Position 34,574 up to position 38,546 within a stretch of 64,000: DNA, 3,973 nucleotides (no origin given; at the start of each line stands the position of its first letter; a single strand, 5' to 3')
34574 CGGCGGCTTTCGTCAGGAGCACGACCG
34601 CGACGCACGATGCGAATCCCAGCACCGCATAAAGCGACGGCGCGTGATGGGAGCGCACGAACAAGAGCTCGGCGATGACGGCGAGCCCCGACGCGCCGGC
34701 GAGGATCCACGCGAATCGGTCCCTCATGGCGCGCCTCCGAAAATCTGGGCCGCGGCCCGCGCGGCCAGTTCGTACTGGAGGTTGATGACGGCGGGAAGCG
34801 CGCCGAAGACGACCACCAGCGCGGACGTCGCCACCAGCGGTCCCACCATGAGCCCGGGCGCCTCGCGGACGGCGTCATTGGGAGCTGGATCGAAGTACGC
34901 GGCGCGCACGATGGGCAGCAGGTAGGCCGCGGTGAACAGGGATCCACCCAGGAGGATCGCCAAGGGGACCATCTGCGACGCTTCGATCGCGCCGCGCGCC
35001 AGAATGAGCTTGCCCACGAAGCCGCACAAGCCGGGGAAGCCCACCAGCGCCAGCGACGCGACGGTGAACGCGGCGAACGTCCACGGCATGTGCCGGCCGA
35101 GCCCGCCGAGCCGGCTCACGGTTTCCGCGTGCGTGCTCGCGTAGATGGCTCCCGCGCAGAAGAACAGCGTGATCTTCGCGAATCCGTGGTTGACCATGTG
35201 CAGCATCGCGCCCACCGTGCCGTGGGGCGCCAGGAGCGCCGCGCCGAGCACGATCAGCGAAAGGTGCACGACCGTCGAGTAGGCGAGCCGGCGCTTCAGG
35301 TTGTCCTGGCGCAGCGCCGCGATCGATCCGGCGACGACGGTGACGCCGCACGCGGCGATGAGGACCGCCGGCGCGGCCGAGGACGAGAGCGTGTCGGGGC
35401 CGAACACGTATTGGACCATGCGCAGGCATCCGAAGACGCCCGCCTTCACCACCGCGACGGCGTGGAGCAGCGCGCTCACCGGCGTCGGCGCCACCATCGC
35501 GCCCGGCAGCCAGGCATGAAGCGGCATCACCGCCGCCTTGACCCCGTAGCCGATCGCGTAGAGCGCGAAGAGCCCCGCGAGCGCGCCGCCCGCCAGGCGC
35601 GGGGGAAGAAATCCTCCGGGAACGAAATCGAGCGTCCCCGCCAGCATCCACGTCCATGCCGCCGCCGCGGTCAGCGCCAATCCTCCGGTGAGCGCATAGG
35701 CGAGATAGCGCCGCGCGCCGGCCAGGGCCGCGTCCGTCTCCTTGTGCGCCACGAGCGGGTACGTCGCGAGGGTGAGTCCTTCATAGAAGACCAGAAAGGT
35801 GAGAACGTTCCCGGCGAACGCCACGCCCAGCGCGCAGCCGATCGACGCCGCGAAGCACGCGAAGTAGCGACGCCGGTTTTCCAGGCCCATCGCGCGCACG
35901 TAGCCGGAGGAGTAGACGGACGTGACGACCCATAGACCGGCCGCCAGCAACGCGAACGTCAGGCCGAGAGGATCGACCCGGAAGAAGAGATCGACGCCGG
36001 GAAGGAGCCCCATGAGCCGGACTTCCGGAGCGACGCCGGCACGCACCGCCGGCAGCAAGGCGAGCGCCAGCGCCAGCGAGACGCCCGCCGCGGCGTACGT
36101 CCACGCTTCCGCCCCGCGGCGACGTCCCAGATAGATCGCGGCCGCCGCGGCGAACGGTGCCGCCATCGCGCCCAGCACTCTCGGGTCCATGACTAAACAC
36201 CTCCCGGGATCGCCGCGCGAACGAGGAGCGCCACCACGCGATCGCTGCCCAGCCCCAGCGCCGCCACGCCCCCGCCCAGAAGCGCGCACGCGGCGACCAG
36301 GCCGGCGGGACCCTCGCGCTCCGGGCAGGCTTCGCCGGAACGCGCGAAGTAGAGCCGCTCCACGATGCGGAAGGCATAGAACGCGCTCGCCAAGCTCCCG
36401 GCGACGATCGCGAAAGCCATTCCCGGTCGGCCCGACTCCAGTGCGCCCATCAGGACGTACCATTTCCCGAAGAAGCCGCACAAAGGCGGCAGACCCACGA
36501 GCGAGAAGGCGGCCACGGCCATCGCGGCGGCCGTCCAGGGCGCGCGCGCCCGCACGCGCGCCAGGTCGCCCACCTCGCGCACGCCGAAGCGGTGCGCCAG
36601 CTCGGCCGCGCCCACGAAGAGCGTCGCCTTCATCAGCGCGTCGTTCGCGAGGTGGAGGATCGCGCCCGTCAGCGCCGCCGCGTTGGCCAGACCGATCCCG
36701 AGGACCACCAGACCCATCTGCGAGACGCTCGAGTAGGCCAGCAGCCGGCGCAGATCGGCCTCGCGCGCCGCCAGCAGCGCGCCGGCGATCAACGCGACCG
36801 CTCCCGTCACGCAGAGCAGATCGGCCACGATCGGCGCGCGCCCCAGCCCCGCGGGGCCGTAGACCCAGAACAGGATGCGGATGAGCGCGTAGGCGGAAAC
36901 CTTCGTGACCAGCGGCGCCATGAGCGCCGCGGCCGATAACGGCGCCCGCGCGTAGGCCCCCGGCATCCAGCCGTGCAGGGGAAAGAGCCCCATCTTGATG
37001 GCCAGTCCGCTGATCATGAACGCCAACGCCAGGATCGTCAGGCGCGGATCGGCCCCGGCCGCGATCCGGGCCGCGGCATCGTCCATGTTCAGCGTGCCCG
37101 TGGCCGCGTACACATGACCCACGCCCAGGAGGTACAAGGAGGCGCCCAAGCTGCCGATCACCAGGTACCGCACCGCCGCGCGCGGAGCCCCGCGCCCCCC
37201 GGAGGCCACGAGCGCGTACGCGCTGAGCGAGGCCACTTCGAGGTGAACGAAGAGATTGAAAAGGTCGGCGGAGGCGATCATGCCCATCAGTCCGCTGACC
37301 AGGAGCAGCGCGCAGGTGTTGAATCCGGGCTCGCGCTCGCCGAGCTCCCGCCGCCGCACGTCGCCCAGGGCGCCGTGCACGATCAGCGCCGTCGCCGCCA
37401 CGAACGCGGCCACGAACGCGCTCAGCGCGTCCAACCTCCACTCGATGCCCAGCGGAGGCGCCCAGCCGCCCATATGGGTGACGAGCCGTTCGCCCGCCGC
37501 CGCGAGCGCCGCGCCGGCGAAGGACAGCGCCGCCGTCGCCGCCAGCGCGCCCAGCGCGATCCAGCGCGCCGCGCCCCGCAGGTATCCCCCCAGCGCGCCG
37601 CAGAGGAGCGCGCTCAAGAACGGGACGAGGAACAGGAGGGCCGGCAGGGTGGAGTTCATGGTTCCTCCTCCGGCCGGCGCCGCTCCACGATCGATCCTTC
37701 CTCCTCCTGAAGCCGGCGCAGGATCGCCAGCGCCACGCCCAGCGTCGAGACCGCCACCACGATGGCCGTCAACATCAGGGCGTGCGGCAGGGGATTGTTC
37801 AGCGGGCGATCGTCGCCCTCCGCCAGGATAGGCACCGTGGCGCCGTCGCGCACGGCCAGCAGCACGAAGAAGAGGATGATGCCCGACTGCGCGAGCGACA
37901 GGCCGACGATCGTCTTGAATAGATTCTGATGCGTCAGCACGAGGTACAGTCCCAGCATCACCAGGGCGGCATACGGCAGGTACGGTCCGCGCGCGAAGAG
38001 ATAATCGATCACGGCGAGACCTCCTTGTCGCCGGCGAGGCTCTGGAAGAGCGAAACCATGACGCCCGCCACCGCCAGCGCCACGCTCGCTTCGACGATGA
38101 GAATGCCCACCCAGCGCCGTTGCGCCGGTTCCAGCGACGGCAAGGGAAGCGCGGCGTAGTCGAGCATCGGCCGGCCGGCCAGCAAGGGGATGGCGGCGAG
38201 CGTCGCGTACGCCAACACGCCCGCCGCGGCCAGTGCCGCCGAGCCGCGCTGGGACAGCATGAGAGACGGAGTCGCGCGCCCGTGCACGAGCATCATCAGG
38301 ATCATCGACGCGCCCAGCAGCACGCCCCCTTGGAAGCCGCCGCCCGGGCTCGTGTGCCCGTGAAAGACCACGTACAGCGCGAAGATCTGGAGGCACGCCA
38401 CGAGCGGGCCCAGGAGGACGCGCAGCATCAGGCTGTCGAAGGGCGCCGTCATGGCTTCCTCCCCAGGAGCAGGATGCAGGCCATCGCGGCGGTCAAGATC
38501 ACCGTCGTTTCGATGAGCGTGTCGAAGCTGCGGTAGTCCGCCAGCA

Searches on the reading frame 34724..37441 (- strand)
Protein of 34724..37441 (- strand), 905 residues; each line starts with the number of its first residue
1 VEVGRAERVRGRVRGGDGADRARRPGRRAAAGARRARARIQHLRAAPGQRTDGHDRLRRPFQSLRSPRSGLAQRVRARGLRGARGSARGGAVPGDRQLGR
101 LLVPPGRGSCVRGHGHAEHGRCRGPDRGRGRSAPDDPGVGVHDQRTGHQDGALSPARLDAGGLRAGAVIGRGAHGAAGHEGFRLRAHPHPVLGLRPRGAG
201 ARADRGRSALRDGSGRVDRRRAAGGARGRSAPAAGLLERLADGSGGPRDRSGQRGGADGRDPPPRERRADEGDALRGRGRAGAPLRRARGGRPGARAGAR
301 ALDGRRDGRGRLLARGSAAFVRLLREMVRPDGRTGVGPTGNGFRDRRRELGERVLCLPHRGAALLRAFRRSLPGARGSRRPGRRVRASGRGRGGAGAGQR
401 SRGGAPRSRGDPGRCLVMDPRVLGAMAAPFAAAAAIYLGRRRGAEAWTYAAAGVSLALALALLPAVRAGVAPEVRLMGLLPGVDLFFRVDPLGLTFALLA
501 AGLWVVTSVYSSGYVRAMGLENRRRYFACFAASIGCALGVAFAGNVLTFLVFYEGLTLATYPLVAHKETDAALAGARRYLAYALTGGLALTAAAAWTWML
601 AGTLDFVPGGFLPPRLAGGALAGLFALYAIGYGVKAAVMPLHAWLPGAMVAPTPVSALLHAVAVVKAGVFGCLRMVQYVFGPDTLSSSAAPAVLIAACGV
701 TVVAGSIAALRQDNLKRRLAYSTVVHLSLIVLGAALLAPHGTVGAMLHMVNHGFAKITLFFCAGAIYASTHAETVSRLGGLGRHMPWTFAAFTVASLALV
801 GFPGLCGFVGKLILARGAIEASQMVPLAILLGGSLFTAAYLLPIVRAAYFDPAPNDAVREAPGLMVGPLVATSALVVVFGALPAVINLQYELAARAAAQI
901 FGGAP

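Call 73: search_protein_families(library=pfam, proteins=[window:34724-37441:-], max_evalue=0.001)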
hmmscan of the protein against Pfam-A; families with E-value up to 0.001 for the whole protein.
window:34724-37441:- (905 aa): 1 family
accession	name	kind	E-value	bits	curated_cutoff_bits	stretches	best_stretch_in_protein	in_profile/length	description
PF00361.26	Proton_antipo_M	-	2.4e-50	171.9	21.5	1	543-837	1-294/294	NADH:quinone oxidoreductase/Mrp antiporter, TM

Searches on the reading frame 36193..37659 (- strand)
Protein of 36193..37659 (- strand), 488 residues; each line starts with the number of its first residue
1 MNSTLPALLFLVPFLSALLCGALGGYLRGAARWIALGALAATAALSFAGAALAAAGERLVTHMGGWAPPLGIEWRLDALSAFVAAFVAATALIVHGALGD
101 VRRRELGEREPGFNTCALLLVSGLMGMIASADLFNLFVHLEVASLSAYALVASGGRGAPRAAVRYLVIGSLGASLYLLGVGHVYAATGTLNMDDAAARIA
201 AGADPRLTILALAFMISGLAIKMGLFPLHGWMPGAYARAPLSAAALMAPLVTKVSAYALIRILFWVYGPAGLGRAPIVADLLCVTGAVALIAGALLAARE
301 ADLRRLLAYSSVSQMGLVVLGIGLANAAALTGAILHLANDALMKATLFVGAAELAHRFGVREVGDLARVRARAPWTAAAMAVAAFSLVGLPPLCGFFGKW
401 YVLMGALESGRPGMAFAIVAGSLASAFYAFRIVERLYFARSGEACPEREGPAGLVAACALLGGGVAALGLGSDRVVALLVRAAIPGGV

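Call 73: search_protein_families(library=pfam, proteins=[window:36193-37659:-], max_evalue=0.001)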
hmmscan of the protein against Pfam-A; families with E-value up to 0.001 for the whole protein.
window:36193-37659:- (488 aa): 1 family
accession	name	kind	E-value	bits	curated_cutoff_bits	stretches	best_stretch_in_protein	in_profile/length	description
PF00361.26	Proton_antipo_M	-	1.9e-54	185.3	21.5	1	130-422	1-291/294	NADH:quinone oxidoreductase/Mrp antiporter, TM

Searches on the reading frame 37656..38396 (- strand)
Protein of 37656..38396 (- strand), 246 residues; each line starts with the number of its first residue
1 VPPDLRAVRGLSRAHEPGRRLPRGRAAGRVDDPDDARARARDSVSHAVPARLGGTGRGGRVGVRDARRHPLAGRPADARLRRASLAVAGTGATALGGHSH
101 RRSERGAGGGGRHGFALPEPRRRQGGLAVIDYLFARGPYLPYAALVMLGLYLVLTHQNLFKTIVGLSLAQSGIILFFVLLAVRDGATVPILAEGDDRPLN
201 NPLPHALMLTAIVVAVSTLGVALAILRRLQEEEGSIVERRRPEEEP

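Call 73: search_protein_families(library=pfam, proteins=[window:37656-38396:-], max_evalue=0.001)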
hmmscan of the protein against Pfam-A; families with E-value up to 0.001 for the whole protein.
window:37656-38396:- (246 aa): 1 family
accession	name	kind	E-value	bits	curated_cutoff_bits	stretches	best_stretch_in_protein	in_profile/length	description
PF00420.29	Oxidored_q2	-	1.2e-17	63.9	26.1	1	142-236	6-85/95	NADH-ubiquinone/plastoquinone oxidoreductase chain 4L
